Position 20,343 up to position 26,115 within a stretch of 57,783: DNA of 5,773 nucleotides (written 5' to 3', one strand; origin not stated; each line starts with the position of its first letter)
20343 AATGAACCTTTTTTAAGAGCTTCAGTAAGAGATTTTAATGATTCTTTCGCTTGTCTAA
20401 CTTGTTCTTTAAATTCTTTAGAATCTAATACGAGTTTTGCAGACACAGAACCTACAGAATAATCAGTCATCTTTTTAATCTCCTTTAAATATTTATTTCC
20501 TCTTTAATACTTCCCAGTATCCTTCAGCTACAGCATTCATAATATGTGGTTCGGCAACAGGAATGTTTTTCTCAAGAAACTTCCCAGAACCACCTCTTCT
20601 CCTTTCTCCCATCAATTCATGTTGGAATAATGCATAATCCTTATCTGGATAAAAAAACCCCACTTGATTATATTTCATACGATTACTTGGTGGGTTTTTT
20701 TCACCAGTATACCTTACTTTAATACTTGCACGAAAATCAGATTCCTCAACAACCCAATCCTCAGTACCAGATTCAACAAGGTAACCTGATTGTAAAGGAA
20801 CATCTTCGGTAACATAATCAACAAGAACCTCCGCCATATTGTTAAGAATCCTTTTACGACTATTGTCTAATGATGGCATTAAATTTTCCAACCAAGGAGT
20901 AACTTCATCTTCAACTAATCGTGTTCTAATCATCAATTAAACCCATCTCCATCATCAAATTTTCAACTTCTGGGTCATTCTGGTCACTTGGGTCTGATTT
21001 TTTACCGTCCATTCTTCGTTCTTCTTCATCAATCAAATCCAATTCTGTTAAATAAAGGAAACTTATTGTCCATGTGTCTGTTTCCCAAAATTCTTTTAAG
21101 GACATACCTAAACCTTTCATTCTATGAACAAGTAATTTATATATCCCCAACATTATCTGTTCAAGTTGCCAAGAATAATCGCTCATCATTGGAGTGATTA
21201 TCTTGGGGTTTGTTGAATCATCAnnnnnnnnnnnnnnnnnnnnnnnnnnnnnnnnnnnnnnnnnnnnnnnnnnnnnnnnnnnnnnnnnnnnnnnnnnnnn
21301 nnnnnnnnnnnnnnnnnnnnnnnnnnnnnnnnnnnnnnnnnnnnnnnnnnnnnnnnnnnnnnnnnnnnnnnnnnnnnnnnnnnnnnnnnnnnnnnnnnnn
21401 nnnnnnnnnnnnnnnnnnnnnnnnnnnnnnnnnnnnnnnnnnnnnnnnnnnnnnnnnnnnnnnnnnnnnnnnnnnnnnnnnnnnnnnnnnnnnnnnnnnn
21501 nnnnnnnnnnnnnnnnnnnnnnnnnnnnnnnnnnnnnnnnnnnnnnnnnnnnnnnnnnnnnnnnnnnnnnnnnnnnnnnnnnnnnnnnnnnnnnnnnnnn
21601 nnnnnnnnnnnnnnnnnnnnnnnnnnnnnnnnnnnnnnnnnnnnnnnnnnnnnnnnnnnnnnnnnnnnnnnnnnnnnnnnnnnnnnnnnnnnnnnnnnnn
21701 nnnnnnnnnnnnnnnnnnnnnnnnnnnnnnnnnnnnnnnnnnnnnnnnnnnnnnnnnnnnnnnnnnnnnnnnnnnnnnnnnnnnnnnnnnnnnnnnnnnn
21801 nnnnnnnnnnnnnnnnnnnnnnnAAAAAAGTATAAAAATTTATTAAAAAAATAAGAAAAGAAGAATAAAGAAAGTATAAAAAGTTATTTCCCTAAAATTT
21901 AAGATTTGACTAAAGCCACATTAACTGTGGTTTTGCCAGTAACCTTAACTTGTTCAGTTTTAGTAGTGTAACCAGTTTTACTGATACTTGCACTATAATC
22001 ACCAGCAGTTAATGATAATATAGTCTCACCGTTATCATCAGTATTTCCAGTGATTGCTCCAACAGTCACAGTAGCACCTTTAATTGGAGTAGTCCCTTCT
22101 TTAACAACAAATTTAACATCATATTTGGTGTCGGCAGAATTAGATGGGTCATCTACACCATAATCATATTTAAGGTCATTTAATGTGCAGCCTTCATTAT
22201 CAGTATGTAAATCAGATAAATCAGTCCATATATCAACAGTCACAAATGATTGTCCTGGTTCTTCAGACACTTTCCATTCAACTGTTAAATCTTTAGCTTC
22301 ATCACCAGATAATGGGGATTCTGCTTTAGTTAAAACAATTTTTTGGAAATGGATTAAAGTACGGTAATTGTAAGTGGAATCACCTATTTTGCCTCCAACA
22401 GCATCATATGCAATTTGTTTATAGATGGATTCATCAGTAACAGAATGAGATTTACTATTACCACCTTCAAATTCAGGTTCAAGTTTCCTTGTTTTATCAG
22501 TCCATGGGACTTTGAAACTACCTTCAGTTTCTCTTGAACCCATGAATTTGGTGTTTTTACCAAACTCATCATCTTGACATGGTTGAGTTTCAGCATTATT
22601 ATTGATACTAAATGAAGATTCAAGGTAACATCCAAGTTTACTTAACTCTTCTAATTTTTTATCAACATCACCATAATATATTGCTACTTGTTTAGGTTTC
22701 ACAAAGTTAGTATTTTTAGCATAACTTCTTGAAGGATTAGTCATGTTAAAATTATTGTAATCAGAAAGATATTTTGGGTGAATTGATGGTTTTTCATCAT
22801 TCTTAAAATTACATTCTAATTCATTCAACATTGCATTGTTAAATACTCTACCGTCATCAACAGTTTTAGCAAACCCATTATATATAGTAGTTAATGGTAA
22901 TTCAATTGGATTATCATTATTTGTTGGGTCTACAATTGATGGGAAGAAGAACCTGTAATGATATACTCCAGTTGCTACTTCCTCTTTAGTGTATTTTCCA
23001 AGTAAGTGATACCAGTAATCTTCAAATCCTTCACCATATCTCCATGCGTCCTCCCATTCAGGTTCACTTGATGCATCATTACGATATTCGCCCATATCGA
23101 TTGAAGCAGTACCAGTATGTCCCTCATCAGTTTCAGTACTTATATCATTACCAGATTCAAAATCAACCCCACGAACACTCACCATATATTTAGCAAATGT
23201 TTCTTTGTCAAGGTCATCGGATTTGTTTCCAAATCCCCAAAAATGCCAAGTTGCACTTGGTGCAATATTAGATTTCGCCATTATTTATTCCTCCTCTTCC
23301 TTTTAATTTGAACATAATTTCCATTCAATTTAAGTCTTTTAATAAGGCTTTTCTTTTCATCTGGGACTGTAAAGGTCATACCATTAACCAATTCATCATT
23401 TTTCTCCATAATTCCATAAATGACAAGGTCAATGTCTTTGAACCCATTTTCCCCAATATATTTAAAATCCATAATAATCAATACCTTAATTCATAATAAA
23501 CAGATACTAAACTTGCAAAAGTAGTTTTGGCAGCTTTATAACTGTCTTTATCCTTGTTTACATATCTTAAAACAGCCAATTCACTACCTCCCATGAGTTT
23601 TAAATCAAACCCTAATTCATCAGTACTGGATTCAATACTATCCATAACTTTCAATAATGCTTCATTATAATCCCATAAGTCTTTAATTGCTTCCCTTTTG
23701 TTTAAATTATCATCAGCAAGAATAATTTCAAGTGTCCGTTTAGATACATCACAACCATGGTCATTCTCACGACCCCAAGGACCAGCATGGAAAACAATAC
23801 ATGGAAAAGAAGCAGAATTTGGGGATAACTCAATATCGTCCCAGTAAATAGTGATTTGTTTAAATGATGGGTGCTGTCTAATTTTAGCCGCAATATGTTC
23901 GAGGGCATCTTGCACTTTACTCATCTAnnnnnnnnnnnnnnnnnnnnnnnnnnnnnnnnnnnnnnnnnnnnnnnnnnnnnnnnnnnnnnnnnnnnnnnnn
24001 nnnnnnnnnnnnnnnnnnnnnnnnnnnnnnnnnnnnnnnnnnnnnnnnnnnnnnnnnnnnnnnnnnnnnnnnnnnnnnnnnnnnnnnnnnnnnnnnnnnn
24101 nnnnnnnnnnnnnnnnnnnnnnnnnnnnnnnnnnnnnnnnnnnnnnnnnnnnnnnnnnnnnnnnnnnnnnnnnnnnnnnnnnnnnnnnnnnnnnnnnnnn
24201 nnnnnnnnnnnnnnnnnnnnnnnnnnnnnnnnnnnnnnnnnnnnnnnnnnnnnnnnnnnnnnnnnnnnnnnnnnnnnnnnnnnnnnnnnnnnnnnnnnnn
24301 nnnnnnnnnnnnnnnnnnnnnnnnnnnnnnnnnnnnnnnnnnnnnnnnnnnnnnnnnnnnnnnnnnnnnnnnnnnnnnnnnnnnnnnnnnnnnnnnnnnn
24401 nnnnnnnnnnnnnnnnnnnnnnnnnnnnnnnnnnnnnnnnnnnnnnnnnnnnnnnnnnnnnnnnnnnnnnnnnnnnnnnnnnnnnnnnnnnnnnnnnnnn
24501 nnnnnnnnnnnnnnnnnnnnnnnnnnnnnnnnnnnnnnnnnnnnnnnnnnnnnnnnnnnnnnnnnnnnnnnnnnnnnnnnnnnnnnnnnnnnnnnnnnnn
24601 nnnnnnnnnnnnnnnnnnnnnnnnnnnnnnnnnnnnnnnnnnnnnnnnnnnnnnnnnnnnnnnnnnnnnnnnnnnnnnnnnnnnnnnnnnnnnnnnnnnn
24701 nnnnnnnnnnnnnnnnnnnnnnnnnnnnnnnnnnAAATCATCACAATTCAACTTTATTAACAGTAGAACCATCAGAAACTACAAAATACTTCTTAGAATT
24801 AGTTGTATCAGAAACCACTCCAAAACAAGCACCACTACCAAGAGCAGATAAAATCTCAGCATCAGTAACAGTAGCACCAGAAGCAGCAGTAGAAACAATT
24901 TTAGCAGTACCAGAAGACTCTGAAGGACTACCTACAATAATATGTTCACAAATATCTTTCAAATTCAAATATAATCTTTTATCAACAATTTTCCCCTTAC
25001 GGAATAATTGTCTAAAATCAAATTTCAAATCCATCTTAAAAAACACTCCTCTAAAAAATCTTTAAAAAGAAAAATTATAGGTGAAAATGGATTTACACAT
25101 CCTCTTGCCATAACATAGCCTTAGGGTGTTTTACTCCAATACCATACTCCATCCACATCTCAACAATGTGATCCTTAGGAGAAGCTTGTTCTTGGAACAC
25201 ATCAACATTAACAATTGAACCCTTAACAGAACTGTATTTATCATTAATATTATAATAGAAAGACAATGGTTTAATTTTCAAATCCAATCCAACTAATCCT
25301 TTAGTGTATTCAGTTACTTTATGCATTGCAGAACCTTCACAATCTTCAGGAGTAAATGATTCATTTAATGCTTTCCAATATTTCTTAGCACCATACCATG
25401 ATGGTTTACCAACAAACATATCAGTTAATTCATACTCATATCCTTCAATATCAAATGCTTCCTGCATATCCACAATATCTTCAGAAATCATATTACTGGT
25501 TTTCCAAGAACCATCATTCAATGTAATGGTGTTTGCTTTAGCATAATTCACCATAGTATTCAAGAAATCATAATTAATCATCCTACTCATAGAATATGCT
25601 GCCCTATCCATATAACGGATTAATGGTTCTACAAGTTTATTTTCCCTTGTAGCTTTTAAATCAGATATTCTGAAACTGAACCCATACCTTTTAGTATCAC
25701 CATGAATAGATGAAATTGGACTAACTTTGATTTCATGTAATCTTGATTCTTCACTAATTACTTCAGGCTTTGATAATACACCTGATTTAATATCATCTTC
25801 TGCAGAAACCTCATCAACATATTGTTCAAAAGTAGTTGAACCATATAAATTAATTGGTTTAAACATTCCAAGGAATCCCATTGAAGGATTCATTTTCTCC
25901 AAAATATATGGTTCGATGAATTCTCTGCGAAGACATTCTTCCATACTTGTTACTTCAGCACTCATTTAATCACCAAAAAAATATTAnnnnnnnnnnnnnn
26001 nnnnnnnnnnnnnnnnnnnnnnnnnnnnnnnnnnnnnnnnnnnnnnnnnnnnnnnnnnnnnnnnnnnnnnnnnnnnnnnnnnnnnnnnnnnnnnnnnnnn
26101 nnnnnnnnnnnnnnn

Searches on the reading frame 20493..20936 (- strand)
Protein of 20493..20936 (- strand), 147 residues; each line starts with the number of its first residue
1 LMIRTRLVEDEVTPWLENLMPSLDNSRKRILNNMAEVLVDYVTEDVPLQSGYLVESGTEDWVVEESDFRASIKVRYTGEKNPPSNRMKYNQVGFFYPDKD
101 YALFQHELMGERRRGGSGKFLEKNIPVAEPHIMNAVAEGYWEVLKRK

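Call 14: search_protein_families(library=pfam, proteins=[window:20493-20936:-], max_evalue=0.01)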
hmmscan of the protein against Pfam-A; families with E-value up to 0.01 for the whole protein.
window:20493-20936:- (147 aa): 0 families

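Call 90: search_protein_families(library=phrogs, proteins=[window:20493-20936:-], max_evalue=0.001)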
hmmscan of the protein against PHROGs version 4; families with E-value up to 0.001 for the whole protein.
window:20493-20936:- (147 aa): 0 families

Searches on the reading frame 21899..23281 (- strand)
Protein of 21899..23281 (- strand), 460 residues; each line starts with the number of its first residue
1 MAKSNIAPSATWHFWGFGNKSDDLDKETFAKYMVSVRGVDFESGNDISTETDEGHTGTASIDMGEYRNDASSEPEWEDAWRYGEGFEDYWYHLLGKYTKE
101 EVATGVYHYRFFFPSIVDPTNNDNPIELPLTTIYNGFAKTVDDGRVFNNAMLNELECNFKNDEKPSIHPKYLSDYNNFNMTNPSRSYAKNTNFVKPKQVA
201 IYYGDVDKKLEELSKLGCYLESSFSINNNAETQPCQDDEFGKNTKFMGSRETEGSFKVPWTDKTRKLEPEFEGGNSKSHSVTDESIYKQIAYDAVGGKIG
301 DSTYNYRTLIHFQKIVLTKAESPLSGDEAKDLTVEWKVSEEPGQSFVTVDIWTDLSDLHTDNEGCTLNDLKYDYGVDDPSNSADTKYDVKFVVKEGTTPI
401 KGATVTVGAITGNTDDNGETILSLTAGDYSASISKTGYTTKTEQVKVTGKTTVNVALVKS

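Call 14: search_protein_families(library=pfam, proteins=[window:21899-23281:-], max_evalue=0.01)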
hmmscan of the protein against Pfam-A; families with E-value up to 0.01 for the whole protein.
window:21899-23281:- (460 aa): 3 families
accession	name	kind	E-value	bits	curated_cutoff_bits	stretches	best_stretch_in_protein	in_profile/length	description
PF13620.12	CarboxypepD_reg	-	2.7e-06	28.1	32.3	1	392-457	6-81/82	Carboxypeptidase regulatory-like domain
PF08308.17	PEGA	-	0.00012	22.3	20.8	1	401-457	11-65/71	PEGA domain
PF13715.12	CarbopepD_reg_2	-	0.0002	21.7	32.2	1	392-457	5-74/88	CarboxypepD_reg-like domain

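Call 90: search_protein_families(library=phrogs, proteins=[window:21899-23281:-], max_evalue=0.001)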
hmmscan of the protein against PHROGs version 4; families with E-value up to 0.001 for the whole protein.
window:21899-23281:- (460 aa): 1 family
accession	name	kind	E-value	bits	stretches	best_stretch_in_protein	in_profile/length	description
phrog_290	-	tail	5.6e-06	26.9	1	124-354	122-332/411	minor tail protein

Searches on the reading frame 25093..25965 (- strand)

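Call 30: search_protein_families(library=pfam, proteins=[window:25093-25965:-], max_evalue=0.01)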
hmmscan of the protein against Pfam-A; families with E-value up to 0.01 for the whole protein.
window:25093-25965:- (290 aa): 1 family
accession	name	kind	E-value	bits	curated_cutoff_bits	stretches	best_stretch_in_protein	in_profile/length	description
PF25209.1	Phage_capsid_4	-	0.0091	16.7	27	1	90-171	74-150/262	Phage capsid protein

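Call 90: search_protein_families(library=phrogs, proteins=[window:25093-25965:-], max_evalue=0.001)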
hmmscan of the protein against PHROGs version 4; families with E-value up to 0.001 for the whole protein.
window:25093-25965:- (290 aa): 0 families
